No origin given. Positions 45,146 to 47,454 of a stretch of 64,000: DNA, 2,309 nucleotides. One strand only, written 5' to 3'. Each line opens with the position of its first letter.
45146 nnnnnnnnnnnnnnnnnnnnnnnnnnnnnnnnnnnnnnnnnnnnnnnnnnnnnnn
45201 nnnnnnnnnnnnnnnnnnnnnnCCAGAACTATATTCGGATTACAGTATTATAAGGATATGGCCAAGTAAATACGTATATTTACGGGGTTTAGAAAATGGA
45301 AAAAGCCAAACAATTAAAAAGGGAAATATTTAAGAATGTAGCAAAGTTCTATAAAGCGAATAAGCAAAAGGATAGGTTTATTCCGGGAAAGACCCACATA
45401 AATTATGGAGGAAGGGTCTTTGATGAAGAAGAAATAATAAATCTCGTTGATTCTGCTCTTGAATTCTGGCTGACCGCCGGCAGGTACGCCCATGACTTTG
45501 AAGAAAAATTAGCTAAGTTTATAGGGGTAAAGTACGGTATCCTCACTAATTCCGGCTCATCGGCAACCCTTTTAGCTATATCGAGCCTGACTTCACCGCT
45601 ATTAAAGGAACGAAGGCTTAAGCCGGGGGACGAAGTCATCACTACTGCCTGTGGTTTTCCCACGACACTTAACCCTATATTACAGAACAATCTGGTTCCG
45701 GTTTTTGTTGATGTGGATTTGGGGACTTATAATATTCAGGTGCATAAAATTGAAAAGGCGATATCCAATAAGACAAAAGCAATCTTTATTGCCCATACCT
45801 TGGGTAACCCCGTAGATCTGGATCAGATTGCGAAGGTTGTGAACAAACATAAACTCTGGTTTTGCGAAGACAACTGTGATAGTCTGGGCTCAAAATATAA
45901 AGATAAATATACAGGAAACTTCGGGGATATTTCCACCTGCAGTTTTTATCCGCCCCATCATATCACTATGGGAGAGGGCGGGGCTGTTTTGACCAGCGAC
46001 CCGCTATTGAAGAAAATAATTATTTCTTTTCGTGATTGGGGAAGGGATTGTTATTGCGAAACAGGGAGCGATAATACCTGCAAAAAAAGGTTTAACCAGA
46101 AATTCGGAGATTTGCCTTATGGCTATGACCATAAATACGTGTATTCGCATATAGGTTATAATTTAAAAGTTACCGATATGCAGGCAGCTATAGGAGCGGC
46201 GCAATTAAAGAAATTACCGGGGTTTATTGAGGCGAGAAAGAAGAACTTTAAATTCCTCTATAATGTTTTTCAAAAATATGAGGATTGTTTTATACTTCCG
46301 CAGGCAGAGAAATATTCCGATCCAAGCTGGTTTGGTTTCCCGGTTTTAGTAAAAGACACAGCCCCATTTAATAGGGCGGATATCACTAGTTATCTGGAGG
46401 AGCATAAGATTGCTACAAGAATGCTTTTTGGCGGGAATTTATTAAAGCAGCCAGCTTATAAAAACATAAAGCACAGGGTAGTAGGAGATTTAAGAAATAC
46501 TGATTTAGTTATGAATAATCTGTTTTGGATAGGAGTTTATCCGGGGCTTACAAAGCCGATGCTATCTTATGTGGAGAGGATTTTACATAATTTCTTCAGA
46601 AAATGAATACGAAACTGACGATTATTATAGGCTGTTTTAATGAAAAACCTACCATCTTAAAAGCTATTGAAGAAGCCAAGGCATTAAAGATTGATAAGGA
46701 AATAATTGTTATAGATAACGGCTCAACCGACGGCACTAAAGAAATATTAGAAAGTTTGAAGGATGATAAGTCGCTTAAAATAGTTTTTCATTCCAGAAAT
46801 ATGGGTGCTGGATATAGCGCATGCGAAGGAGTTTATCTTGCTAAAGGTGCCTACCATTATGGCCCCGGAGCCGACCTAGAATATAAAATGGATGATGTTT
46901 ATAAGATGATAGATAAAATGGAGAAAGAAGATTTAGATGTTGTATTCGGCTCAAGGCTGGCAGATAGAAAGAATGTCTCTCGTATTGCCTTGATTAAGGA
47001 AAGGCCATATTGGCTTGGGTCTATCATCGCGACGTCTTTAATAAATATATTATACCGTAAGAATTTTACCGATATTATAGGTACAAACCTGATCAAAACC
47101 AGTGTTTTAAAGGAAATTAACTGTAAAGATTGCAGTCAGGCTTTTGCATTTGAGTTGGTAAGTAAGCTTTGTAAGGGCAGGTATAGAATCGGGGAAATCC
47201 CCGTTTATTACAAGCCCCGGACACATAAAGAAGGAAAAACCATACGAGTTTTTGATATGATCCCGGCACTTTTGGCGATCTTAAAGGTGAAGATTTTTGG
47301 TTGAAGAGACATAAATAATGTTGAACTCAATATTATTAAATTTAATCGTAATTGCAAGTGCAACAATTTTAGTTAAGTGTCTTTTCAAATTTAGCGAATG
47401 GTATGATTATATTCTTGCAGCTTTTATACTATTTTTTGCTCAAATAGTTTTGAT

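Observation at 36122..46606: CDP-3,6-dideoxyhexose module with a ThDP-dependent enzyme, a C-methyltransferase and a NeuB-like enzyme: candidate branched or C-methylated dideoxy sugar pathway lacking a visible E3 reductase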

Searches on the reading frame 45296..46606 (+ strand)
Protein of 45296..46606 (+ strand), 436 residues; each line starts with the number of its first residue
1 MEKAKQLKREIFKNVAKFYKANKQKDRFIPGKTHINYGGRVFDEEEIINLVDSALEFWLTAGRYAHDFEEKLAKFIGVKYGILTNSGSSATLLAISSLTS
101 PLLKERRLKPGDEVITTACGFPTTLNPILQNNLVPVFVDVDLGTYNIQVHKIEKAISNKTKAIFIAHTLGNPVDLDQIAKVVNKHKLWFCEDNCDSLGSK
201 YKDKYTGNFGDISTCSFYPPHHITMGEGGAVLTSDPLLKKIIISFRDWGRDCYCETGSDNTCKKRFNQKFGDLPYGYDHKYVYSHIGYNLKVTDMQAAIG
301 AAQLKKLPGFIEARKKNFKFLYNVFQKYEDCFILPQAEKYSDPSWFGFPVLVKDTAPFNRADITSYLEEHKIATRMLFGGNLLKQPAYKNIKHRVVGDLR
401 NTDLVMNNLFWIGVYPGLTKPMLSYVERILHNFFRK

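Call 3: search_protein_families(library=pfam, proteins=[window:45296-46606:+])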
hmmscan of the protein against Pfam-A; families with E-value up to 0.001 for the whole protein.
window:45296-46606:+ (436 aa): 3 families
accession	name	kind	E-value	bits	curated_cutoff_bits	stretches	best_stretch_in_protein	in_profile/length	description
PF01041.23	DegT_DnrJ_EryC1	-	4e-93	312.9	19.8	1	44-426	4-355/360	DegT/DnrJ/EryC1/StrS aminotransferase family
PF01053.26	Cys_Met_Meta_PP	-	1.7e-08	33.9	27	1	67-194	56-175/381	Cys/Met metabolism PLP-dependent enzyme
PF00266.25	Aminotran_5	-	5.4e-08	32.6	21.5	1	64-200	44-183/371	Aminotransferase class-V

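Call 4: search_protein_families(library=ncbifam, proteins=[window:45296-46606:+])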
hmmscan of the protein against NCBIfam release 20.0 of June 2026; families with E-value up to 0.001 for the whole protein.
window:45296-46606:+ (436 aa): 21 families
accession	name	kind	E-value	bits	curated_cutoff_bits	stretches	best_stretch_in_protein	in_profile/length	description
NF011936.0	PRK15407.1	equivalog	5.3e-216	717.4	423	1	3-435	5-437/440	lipopolysaccharide biosynthesis protein RfbH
TIGR03588.1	PseC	equivalog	8.9e-58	196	423.5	1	35-431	2-377/380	UDP-4-amino-4,6-dideoxy-N-acetyl-beta-L-altrosamine transaminase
TIGR04181.1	NHT_00031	hypoth_equivalog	6e-52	176.7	420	2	56-239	23-214/359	LegC family aminotransferase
NF008687.0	PRK11706.1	equivalog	4.5e-40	137.6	375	1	61-434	29-374/375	dTDP-4-amino-4,6-dideoxygalactose transaminase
NF008658.2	PRK11658.1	equivalog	1.6e-35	122.5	631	1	42-426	12-369/379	UDP-4-amino-4-deoxy-L-arabinose aminotransferase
TIGR02379.1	ECA_wecE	subfamily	4.1e-32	111.4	434.85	1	61-433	29-374/376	dTDP-4-amino-4,6-dideoxy-D-glucose transaminase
TIGR04427.1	PLP_DesI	equivalog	2.6e-27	95.9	650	1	41-252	28-231/390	dTDP-4-dehydro-6-deoxyglucose aminotransferase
TIGR01326.1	OAH_OAS_sulfhy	subfamily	2.7e-06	26.4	495.1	1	68-193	62-179/418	O-acetylhomoserine aminocarboxypropyltransferase/cysteine synthase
NF005817.0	PRK07683.1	equivalog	1.5e-05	23.9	575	1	106-194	108-202/387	aminotransferase A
NF006096.0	PRK08248.1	equivalog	2.9e-05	22.9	726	1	68-194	69-187/431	homocysteine synthase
NF006003.0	PRK08133.1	equivalog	3.3e-05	22.8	522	1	67-194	70-189/396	O-succinylhomoserine sulfhydrylase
NF004650.0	PRK05994.1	equivalog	4.2e-05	22.5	667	1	69-194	69-186/427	O-acetylhomoserine aminocarboxypropyltransferase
NF004975.0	PRK06348.1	equivalog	4.7e-05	22.6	549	1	105-196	107-205/384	pyridoxal phosphate-dependent aminotransferase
NF006488.0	PRK08912.1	equivalog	7.2e-05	21.9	498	1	107-185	107-191/387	aminotransferase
NF005816.0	PRK07682.1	equivalog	0.00013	20.7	620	1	108-205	111-214/390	aminotransferase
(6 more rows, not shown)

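Call 11: search_solved_structures(query=window:45296-46606:+, show_alignments=1)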
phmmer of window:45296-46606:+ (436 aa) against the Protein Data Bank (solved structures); distinct sequences matched with E-value up to 0.001: 57.
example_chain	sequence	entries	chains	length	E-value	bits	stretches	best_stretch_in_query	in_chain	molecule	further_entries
3bcx_A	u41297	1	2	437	5.7e-164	549.3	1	5-434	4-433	CDP-6-deoxy-L-threo-D-glycero-4-hexulose-3-dehydrase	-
3bb8_A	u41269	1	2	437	1e-162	545.2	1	5-434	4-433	CDP-4-keto-6-deoxy-D-glucose-3-dehydrase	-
2gms_A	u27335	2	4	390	2.4e-57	197.9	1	51-415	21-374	Putative pyridoxamine 5-phosphate-dependent dehydrase, Wbdk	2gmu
3b8x_A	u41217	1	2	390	1.9e-56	195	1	51-415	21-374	Pyridoxamine 5-phosphate-dependent dehydrase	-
2r0t_A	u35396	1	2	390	2.6e-56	194.5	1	51-415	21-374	Pyridoxamine 5-phosphate-dependent dehydrase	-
3gr9_A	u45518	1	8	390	3.8e-56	194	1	51-415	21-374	ColD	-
9wvy_A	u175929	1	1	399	1.9e-47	165.3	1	33-393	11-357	Putative NDP-4-keto-6-deoxyglucose-3-dehydratase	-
7b0m_AAA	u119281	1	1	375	2.1e-44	155.3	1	43-392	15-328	Sugar aminotransferase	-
7b0d_A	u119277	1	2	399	8.8e-43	149.9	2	44-250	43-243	Glutamine--scyllo-inositol transaminase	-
3bn1_A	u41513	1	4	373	1.3e-33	119.7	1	57-242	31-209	Perosamine synthetase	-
3dr7_A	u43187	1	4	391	1.6e-33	119.4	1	57-242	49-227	Putative perosamine synthetase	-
3dr4_A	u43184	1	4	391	2.1e-33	119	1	57-242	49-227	Putative perosamine synthetase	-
3frk_A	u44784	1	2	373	9.4e-32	113.6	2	57-249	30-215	QdtB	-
2c7t_A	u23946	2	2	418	5.5e-31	111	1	57-359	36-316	GLUTAMINE-2-DEOXY-SCYLLO-INOSOSE AMINOTRANSFERASE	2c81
5w71_A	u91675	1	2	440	6.5e-31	110.8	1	57-359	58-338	L-glutamine:2-deoxy-scyllo-inosose aminotransferase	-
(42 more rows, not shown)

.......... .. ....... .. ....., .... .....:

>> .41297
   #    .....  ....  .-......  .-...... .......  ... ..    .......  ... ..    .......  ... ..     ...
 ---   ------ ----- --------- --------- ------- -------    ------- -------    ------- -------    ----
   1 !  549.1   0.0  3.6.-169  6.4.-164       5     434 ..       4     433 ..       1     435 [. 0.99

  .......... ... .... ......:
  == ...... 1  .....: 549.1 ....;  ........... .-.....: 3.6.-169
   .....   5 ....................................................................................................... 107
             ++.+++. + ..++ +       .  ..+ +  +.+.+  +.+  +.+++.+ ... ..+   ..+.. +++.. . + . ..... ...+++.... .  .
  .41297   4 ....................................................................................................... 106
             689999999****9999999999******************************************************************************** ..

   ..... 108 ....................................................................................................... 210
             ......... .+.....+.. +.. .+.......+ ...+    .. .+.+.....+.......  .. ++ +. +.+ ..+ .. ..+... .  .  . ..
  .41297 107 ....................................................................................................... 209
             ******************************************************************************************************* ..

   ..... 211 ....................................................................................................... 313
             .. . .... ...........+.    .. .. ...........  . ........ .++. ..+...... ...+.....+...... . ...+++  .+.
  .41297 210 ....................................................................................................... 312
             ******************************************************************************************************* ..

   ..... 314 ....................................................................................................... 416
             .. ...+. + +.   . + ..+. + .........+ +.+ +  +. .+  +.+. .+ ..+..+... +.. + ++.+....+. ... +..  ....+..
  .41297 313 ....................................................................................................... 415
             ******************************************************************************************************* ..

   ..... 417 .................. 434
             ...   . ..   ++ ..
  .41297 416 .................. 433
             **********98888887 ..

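Call 47: search_dna_similar(query=window:45296-46606:+, collection=plasmids, mode=protein, max_rows=15, max_evalue=1e-50)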
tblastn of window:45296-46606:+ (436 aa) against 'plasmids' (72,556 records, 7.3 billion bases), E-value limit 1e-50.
Records with a match: 68; places in all: 69; records where one place covers at least 80% of the query: 68.
Best place of each record, by identity: <60% 68.
By first word of the organism name: Streptomyces 28; Ensifer 7; Roseibium 6; Sinorhizobium 5; Azospirillum 4; Labrenzia 4; Salmonella 2; Rhodococcus 2; Sphingomonas 1; Desulfobaculum 1; and 8 more.
By predicted mobility (MOB-suite, as given by PLSDB): non-mobilizable 62; mobilizable 5; conjugative 1.
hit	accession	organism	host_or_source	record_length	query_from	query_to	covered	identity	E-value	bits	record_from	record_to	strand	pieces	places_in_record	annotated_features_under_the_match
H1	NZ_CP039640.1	Azospirillum sp. TSH100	soil,soil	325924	2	435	100%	54.1%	2e-154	491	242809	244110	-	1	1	rfbH: lipopolysaccharide biosynthesis protein RfbH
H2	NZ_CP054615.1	Azospirillum oryzae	cell culture,soil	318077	2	435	100%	53.9%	7e-154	489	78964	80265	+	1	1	rfbH: lipopolysaccharide biosynthesis protein RfbH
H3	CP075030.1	Salmonella enterica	-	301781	4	434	99%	54.3%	4e-151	481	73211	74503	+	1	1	rfbH: lipopolysaccharide biosynthesis protein RfbH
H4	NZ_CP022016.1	Salmonella enterica subsp. enterica serovar India str. ...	-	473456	4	434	99%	54.3%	5e-151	481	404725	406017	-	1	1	rfbH: lipopolysaccharide biosynthesis protein RfbH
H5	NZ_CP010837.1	Sphingomonas hengshuiensis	whole organism,soil of Hengshui Lake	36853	4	434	99%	54.1%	3e-142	456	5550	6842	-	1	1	rfbH: lipopolysaccharide biosynthesis protein RfbH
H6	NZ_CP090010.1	Desulfobaculum bizertense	cell culture,rust layer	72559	9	436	98%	53.4%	2e-143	459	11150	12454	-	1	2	rfbH: lipopolysaccharide biosynthesis protein RfbH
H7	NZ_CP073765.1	Methylovirgula sp. HY1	soil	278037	2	435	100%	52.5%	9e-149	474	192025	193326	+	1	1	rfbH: lipopolysaccharide biosynthesis protein RfbH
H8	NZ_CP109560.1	Streptomyces sp. NBC_01384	-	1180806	8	433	98%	53.3%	3e-143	459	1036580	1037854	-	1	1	record has no annotation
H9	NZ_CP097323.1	Streptomyces sp. RerS4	root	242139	8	433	98%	53.1%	1e-144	462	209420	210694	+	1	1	rfbH: lipopolysaccharide biosynthesis protein RfbH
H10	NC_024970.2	Streptomyces lavendulae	-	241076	11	426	95%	54.1%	3e-140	450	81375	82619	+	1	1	rfbH: lipopolysaccharide biosynthesis protein RfbH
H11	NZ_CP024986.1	Streptomyces lavendulae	pure culture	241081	11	426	95%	54.1%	3e-140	450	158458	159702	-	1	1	rfbH: lipopolysaccharide biosynthesis protein RfbH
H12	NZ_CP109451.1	Streptomyces sp. NBC_01471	-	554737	2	433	99%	52.1%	2e-143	459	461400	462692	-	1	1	rfbH: lipopolysaccharide biosynthesis protein RfbH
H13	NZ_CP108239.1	Streptomyces exfoliatus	-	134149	11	426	95%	53.4%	4e-139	447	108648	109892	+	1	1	rfbH: lipopolysaccharide biosynthesis protein RfbH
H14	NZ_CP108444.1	Streptomyces sp. NBC_01276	-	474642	11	426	95%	53.1%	4e-135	435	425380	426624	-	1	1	rfbH: lipopolysaccharide biosynthesis protein RfbH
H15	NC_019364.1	Sulfitobacter guttiformis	-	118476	6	430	97%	52.0%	7e-137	440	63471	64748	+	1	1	rfbH: lipopolysaccharide biosynthesis protein RfbH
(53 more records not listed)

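Call 48: get_annotated_region(hit=H3, flank=8000)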
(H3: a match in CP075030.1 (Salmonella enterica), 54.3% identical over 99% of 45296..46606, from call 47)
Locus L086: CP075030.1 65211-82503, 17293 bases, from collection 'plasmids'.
description: Salmonella enterica subsp. enterica serovar Abortusequi strain CFSAN022626 plasmid pCFSAN022626, complete sequence
organism: Salmonella enterica (NCBI taxid 607)
taxonomy: Bacteria; Pseudomonadota; Gammaproteobacteria; Enterobacterales; Enterobacteriaceae; Salmonella; Salmonella enterica
host: -; source: -; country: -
typing (MOB-suite, as given by PLSDB): non-mobilizable
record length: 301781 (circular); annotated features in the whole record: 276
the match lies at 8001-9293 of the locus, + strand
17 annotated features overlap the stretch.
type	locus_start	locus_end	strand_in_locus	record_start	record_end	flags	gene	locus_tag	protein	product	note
CDS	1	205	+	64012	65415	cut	wcaM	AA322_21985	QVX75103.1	colanic acid biosynthesis protein WcaM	-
CDS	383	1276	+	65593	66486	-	galF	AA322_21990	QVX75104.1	GalU regulator GalF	-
CDS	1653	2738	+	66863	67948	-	rfbB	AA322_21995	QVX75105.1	dTDP-glucose 4,6-dehydratase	-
CDS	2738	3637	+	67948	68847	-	rfbD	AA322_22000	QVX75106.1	dTDP-4-dehydrorhamnose reductase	-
CDS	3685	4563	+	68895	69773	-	rfbA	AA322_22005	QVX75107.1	glucose-1-phosphate thymidylyltransferase RfbA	-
CDS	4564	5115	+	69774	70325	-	rfbC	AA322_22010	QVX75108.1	dTDP-4-dehydrorhamnose 3,5-epimerase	-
CDS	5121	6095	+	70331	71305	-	-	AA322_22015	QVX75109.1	CDP-6-deoxy-delta-3,4-glucoseen reductase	-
CDS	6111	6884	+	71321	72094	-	rfbF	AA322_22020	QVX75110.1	glucose-1-phosphate cytidylyltransferase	-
CDS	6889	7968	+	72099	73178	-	rfbG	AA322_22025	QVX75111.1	CDP-glucose 4,6-dehydratase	-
CDS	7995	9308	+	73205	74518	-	rfbH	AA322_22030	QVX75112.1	lipopolysaccharide biosynthesis protein RfbH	-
CDS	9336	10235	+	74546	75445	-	-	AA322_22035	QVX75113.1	CDP-abequose synthase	-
CDS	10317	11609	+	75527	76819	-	-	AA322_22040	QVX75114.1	MATE family efflux transporter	-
CDS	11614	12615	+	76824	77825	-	rfbV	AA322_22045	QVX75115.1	abequosyltransferase RfbV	-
CDS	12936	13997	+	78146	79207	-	-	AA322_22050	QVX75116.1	glycosyltransferase family 4 protein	-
CDS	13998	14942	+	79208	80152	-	rfbN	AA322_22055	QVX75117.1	O antigen biosynthesis rhamnosyltransferase RfbN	-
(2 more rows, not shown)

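Call 49: get_annotated_region(hit=H1, flank=10000)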
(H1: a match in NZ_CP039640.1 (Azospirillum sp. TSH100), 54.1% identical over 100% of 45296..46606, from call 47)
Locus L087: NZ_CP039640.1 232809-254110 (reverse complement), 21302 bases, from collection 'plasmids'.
description: Azospirillum sp. TSH100 plasmid p1, complete sequence
organism: Azospirillum sp. TSH100 (NCBI taxid 652764)
taxonomy: Bacteria; Pseudomonadota; Alphaproteobacteria; Rhodospirillales; Azospirillaceae; Azospirillum; Azospirillum sp. TSH100
host: -; source: soil,soil; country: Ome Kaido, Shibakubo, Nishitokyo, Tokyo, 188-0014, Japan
typing (MOB-suite, as given by PLSDB): non-mobilizable; replicon rep_cluster_1806
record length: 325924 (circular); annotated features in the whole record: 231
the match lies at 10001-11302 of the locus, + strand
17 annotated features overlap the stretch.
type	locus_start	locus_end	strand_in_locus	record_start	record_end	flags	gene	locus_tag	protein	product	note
CDS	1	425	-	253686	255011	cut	-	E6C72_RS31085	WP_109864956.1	hypothetical protein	-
CDS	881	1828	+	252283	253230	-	-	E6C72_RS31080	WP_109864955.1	lysylphosphatidylglycerol synthase transmembrane domain-containing protein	-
CDS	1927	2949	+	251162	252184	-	-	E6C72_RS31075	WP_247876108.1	glycosyltransferase family 2 protein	-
CDS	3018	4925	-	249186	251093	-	-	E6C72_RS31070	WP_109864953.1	hypothetical protein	-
CDS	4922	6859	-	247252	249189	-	asnB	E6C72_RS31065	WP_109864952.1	asparagine synthase (glutamine-hydrolyzing)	GO:0006529 - asparagine biosynthetic process [Evidence IEA]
CDS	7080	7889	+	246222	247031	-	-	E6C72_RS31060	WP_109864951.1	FkbM family methyltransferase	-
CDS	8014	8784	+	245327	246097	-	rfbF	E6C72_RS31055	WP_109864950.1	glucose-1-phosphate cytidylyltransferase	GO:0009103 - lipopolysaccharide biosynthetic process [Evidence IEA]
CDS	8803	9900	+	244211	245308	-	rfbG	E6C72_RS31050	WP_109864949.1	CDP-glucose 4,6-dehydratase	GO:0009243 - O antigen biosynthetic process [Evidence IEA]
CDS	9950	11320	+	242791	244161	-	rfbH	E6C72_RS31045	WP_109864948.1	lipopolysaccharide biosynthesis protein RfbH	-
CDS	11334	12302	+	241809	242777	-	-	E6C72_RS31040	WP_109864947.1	NAD(P)-dependent oxidoreductase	-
CDS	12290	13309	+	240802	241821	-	-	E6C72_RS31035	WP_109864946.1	GDP-mannose 4,6-dehydratase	-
CDS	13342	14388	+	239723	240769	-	-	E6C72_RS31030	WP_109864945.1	hypothetical protein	-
CDS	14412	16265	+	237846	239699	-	-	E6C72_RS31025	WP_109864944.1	glycosyltransferase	-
CDS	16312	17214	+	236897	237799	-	-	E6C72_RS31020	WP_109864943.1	NAD(P)-dependent oxidoreductase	-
CDS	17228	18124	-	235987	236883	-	-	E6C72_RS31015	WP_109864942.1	glycosyltransferase family 2 protein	-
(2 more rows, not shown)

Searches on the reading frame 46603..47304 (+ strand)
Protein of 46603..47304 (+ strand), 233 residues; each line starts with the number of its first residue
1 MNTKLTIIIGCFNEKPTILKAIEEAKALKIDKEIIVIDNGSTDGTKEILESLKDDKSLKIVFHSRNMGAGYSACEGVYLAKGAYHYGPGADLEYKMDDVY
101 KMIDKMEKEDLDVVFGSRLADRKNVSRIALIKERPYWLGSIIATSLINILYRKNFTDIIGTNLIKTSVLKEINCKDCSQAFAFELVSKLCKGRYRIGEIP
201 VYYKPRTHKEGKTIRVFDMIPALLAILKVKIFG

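Call 5: search_protein_families(library=pfam, proteins=[window:46603-47304:+])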
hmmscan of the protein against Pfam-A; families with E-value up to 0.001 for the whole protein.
window:46603-47304:+ (233 aa): 2 families
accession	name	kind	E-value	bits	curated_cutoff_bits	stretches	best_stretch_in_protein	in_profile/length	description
PF00535.33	Glycos_transf_2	-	1.6e-26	93.7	23.3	1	6-171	1-166/168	Glycosyl transferase family 2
PF13704.12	Glyco_tranf_2_4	-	6.8e-05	23.7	27.5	1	13-62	2-46/98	Glycosyl transferase family 2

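Call 69: search_protein_families(library=ncbifam, proteins=[window:46603-47304:+], max_evalue=1e-10)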
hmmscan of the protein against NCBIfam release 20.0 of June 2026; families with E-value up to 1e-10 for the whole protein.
window:46603-47304:+ (233 aa): 4 families
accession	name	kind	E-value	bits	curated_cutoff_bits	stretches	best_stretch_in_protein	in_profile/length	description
NF058614.1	PPMAGASynPpgS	equivalog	1.7e-17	63.6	370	1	7-201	4-194/226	polyprenyl-phospho-N-acetylgalactosaminyl synthase PpgS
TIGR04182.1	glyco_TIGR04182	equivalog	2.9e-15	56.4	325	1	5-209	2-196/293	S-layer glycoprotein N-glycosyltransferase AglJ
TIGR03937.1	PgaC_IcaA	equivalog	8.3e-13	48.1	422.3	1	4-109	46-153/407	poly-beta-1,6-N-acetyl-D-glucosamine synthase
NF007482.0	PRK10073.1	equivalog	8e-11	41.5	423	1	3-114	6-118/334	glycosyltransferase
